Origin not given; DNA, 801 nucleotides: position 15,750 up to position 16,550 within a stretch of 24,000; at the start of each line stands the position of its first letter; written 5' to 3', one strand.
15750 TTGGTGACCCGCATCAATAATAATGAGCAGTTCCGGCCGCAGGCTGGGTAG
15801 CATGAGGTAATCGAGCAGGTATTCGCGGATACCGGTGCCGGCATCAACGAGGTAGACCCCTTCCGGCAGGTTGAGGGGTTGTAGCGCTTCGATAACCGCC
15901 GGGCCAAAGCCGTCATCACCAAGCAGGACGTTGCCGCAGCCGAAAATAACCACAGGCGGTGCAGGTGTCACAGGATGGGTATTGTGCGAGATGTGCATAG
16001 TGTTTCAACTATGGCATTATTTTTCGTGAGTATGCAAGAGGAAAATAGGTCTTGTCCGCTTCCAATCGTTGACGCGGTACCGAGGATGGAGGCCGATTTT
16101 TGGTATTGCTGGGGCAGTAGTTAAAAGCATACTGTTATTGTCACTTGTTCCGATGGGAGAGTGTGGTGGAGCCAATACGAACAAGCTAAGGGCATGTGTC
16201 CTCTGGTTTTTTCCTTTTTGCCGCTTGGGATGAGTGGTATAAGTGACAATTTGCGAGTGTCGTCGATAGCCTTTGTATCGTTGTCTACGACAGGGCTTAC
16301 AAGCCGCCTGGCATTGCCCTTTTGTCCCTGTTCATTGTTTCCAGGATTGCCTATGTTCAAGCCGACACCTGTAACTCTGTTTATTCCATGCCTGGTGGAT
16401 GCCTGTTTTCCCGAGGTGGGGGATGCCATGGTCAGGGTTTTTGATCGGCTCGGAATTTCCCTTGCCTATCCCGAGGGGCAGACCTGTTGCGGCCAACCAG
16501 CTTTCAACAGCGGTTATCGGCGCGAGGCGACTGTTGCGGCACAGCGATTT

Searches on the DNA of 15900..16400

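Call 92: search_rna_families(source=window, start=15900, end=16400, threshold=evalue, max_evalue=1)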
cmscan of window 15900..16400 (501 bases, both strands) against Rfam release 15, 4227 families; matches with E-value up to 1: 1.
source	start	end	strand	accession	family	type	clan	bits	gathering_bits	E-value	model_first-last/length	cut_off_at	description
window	16253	16388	+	RF02047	Sphinx_2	Gene; lncRNA;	-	17.3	34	0.65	1-158/158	no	Sphinx conserved region 2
